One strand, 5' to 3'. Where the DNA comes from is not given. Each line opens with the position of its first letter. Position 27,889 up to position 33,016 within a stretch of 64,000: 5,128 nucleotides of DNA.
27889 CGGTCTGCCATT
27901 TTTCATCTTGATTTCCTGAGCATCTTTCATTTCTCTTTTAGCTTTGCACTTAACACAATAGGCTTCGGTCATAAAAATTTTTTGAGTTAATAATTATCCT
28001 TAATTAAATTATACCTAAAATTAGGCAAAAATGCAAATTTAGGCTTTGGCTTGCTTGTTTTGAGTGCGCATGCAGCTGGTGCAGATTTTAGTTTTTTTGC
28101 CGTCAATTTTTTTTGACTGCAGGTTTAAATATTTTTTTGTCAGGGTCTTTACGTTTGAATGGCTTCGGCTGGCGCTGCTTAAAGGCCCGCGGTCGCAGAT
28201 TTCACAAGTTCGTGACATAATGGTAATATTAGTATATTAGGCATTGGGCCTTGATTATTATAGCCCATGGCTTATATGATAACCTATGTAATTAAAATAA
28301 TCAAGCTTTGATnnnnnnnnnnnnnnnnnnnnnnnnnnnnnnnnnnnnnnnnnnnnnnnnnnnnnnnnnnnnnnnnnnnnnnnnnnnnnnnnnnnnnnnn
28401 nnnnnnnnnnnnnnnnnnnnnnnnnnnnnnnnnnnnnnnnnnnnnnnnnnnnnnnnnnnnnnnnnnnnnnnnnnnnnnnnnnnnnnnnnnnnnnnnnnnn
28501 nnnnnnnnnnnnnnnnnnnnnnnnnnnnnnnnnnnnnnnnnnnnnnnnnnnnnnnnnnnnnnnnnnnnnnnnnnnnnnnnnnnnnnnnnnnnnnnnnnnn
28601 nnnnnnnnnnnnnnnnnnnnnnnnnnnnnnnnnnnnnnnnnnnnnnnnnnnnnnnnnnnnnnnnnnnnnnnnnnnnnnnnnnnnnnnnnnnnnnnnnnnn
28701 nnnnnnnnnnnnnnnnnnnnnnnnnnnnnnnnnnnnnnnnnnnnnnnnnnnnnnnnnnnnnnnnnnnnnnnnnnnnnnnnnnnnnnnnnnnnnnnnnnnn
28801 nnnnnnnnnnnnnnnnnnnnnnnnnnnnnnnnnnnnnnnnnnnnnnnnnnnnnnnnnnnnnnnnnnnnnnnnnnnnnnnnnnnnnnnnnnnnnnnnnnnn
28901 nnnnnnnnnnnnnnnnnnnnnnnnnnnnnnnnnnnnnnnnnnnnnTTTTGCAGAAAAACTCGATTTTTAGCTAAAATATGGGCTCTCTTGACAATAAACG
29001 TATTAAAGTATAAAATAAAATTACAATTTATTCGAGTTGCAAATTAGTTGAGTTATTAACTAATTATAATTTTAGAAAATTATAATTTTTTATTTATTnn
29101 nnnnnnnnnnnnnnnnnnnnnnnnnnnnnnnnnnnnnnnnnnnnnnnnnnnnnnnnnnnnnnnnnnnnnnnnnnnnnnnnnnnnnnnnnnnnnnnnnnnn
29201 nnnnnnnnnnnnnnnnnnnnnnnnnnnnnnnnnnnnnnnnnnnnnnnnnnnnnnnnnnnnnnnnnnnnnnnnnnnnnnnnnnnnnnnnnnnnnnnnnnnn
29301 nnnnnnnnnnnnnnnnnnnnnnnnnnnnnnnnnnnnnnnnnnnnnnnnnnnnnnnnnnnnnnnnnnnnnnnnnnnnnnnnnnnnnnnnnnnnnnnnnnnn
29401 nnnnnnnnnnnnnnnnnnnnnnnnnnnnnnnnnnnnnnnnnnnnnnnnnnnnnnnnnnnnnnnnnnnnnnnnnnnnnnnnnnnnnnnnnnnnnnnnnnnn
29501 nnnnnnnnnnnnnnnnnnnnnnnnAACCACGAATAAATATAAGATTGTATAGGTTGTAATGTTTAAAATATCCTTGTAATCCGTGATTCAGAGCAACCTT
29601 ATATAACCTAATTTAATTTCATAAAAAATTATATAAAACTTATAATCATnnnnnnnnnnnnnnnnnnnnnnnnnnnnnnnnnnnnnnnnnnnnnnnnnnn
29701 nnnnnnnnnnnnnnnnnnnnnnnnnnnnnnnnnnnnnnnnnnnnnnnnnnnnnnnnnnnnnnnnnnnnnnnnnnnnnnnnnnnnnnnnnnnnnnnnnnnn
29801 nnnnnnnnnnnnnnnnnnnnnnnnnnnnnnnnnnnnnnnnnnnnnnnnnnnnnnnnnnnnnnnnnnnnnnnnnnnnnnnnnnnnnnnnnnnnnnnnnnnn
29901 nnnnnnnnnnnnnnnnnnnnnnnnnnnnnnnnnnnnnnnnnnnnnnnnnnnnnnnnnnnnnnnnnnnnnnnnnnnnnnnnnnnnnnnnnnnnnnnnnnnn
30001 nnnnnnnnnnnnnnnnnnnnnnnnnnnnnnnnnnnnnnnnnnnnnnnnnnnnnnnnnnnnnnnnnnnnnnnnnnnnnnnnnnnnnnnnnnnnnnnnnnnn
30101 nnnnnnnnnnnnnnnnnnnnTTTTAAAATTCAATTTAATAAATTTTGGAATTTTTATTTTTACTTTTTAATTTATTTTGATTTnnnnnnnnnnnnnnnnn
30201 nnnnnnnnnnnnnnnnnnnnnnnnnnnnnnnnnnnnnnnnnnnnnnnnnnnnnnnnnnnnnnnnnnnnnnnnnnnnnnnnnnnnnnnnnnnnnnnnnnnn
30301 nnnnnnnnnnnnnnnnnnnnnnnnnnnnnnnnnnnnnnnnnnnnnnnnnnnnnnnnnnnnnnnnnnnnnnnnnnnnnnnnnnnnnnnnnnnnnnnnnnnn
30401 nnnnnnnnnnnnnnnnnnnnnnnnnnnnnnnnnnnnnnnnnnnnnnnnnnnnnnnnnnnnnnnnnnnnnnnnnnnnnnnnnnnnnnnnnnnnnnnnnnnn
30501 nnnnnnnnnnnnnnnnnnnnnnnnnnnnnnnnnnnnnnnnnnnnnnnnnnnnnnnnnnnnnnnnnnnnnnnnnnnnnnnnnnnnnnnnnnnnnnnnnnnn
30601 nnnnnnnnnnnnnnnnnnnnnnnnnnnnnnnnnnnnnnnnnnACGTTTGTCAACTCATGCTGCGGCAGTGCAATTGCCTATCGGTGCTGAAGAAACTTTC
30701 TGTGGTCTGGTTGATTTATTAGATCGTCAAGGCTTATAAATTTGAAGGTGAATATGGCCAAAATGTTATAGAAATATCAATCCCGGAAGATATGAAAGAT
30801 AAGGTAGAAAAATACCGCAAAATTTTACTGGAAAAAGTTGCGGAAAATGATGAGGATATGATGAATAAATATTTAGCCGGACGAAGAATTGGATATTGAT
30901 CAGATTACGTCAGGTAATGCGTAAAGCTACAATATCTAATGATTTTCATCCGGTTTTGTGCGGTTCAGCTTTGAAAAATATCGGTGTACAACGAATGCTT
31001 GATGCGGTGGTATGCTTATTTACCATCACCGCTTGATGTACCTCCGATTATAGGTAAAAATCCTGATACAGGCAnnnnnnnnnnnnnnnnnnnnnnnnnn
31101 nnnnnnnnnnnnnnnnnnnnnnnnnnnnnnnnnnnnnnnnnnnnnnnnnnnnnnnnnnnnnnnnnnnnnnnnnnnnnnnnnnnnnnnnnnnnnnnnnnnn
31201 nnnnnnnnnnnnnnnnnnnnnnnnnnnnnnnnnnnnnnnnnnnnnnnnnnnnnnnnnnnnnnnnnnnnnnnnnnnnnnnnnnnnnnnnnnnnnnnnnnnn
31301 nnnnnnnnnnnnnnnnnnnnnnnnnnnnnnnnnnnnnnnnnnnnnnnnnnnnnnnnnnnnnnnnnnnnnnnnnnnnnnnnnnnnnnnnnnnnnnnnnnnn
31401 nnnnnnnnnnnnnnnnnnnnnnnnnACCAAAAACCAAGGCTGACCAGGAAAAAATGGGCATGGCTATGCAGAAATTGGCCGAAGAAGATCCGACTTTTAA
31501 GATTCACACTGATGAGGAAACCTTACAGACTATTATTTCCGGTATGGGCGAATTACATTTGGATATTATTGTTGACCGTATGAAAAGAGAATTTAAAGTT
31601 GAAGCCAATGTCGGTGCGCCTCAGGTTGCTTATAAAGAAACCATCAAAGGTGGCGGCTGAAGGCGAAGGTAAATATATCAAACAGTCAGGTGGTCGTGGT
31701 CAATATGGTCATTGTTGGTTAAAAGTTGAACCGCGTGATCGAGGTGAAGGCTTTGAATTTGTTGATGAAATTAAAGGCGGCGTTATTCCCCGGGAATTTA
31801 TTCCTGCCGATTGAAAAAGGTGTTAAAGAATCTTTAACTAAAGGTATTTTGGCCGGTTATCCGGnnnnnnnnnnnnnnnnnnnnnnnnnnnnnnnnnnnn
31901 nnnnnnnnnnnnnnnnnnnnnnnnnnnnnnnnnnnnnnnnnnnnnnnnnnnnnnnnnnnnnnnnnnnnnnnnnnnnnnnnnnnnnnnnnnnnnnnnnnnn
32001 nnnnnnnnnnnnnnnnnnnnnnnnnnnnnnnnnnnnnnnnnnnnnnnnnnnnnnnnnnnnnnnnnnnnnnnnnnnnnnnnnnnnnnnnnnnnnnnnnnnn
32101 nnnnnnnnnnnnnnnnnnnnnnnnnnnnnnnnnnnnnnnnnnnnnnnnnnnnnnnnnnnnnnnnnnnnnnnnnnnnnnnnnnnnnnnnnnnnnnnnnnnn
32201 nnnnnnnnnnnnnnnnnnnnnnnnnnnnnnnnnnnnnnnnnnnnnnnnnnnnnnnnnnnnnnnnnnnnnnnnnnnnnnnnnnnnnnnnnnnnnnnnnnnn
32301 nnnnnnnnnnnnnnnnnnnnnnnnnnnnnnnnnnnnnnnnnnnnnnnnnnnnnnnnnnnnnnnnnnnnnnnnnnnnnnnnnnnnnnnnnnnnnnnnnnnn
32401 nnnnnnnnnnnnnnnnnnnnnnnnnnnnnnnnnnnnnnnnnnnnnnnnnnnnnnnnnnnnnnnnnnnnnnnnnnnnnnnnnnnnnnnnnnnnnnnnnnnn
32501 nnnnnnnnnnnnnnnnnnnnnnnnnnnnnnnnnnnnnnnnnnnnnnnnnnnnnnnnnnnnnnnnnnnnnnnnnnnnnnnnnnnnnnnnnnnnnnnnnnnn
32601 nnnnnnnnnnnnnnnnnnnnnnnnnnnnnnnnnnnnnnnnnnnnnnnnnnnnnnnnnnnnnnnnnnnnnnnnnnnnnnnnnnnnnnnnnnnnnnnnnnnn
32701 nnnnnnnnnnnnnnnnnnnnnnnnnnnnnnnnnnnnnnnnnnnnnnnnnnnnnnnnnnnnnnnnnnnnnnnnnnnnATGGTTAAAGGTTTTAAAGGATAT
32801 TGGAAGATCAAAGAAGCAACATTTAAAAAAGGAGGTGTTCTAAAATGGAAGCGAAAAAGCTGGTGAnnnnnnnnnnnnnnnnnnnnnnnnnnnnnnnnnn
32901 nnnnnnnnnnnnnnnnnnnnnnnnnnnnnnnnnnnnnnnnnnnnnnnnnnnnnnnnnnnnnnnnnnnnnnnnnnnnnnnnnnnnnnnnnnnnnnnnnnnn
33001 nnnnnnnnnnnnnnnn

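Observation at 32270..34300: Foreign-looking ~2-kb insertion between fusA and tuf in the str operon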

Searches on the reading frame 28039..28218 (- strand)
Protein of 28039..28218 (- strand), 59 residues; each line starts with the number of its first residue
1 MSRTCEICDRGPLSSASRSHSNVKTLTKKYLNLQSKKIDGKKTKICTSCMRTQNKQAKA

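Call 5: search_protein_families(library=pfam, proteins=[window:28039-28218:-], max_evalue=1)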
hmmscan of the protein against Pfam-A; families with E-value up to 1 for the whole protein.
window:28039-28218:- (59 aa): 4 families
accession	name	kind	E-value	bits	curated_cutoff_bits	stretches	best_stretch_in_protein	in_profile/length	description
PF00830.24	Ribosomal_L28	-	1.8e-09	37.9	27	1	3-55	1-59/60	Ribosomal L28 family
PF20576.3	HEWD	-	0.059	13.6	27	0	2-12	10-20/61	HEWD domain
PF14260.11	zf-C4pol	-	0.13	13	28.9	0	4-51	12-50/70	C4-type zinc-finger of DNA polymerase delta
PF13976.11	gag_pre-integrs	-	0.4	10.9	28.4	1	19-51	35-64/67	GAG-pre-integrase domain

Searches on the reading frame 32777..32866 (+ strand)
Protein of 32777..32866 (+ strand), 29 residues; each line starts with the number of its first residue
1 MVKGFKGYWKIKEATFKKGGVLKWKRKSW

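Call 5: search_protein_families(library=pfam, proteins=[window:32777-32866:+], max_evalue=1)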
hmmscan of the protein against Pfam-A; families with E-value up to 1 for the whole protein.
window:32777-32866:+ (29 aa): 0 families
